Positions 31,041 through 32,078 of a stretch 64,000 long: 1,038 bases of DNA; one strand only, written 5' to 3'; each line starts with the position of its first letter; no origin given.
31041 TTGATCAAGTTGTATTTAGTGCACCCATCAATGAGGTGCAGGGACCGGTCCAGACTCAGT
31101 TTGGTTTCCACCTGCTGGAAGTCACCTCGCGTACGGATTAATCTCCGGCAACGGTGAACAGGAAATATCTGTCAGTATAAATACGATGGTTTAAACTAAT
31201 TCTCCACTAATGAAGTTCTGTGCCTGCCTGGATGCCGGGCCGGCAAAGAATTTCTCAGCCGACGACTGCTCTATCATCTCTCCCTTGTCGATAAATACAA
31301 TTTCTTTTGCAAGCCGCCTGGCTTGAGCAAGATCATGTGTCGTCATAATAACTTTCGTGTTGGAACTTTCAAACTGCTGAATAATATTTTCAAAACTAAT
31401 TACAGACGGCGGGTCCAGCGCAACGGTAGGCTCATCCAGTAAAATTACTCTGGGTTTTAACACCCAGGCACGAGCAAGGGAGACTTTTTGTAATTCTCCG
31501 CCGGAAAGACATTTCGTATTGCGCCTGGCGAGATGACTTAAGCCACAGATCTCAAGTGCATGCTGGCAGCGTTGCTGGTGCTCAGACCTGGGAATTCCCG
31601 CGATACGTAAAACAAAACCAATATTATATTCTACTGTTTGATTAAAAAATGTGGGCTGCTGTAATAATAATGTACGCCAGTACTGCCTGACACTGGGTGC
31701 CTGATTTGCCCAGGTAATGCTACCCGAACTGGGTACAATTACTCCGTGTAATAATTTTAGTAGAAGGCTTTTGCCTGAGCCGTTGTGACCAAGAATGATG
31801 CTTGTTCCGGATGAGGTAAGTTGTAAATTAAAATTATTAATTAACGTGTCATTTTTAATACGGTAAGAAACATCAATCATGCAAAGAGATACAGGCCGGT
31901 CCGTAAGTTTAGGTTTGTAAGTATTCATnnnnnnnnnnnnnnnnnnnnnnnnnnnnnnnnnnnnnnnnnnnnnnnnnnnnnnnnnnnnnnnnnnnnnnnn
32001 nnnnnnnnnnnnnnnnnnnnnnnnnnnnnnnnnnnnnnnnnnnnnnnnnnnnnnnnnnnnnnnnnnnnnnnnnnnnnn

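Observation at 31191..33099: Operon of a PCu(A)C copper chaperone with an importer-type ABC permease and ATPase but no substrate-binding protein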

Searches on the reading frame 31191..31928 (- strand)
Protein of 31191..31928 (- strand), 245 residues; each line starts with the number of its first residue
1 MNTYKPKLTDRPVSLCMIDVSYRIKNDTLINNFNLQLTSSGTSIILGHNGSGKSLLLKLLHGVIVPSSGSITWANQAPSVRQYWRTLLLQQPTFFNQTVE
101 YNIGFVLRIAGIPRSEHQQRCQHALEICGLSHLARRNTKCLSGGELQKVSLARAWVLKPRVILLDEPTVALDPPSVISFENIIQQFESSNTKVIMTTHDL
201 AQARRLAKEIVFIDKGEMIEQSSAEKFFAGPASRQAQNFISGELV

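Call 3: search_protein_families(library=pfam, proteins=[window:31191-31928:-], max_evalue=0.01)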
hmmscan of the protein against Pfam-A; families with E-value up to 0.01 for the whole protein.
window:31191-31928:- (245 aa): 6 families
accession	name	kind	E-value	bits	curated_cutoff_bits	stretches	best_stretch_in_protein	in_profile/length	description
PF00005.33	ABC_tran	-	2.1e-26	93.6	25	1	31-168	2-136/137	ABC transporter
PF13304.12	AAA_21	-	2e-09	38.4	27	1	158-200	257-300/304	AAA domain, putative AbiEii toxin, Type IV TA system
PF02463.25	SMC_N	-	1.1e-05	25.4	40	0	39-57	23-41/220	RecF/RecN/SMC N terminal domain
PF13555.12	AAA_29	-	0.0015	18.7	27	1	33-68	15-50/61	P-loop containing region of AAA domain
PF13476.12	AAA_23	-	0.0031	18.6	27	1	30-61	10-40/201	AAA domain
PF13175.12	AAA_15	-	0.0036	17.4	32.1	0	24-61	8-44/374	AAA ATPase domain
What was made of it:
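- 31191..31928 (-): ABC ATPase with a single NBD and no C-terminal regulatory domain. Its start overlaps the permease stop by 4 bp. PF00005 at 93.6 bits (call 3).
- On Type I (binding-protein-dependent) ABC importer: PF00005 scores 93.6 bits (call 3).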

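Call 4: search_protein_families(library=ncbifam, proteins=[window:31191-31928:-], max_evalue=0.01)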
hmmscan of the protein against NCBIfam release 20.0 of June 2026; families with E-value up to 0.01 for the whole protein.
window:31191-31928:- (245 aa): 192 families (the best 25 are shown)
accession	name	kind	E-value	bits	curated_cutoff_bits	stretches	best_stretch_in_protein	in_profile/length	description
TIGR04520.1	ECF_ATPase_1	equivalog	4.9e-38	131.1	315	1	18-229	6-225/269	energy-coupling factor transporter ATPase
TIGR00972.1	3a0107s01c2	equivalog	5.7e-37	127.4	343.2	1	24-243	11-246/248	phosphate ABC transporter ATP-binding protein PstB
NF010068.0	PRK13548.1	equivalog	6.1e-36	123.8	261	1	15-226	6-229/261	heme ABC transporter ATP-binding protein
TIGR04521.1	ECF_ATPase_2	equivalog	4.9e-35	121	330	1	28-230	19-235/279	energy-coupling factor transporter ATPase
NF040840.2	tungstate_WtpC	equivalog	7e-35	120.9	440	1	28-241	14-232/347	tungstate ABC transporter ATP-binding protein WtpC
TIGR02673.1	FtsE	equivalog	1.1e-34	120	264.85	1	18-216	7-213/214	cell division ATP-binding protein FtsE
TIGR01188.1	drrA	subfamily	2.7e-34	118.8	312.45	1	31-226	10-210/302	daunorubicin resistance ABC transporter, ATP-binding protein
NF041774.1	tung_ATPbind_TupC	equivalog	5.3e-34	117.6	400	1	20-220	6-209/319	tungstate ABC transporter ATP-binding protein TupC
TIGR01187.1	potA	subfamily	3.2e-33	115.2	355.6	1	45-241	1-202/325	polyamine ABC transporter ATP-binding protein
NF008513.0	PRK11432.1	equivalog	1.5e-32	112.9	496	1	19-240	11-237/351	ferric ABC transporter ATP-binding protein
TIGR00968.1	3a0106s01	subfamily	1.9e-32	112.6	342.75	1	19-241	5-232/237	sulfate ABC transporter ATP-binding protein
NF008338.0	PRK11124.1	equivalog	2.3e-32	112.4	369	1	18-241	8-241/242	arginine ABC transporter ATP-binding protein ArtP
NF010156.0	PRK13635.1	equivalog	2.9e-32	111.9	392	1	17-229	10-229/279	energy-coupling factor ABC transporter ATP-binding protein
TIGR03265.1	PhnT2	equivalog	4e-32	111.8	457.7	1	19-240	9-235/353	putative 2-aminoethylphosphonate ABC transporter ATP-binding protein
TIGR01166.1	cbiO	subfamily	6.5e-32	110.5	211.8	1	29-201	7-188/190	cobalt ABC transporter, ATP-binding protein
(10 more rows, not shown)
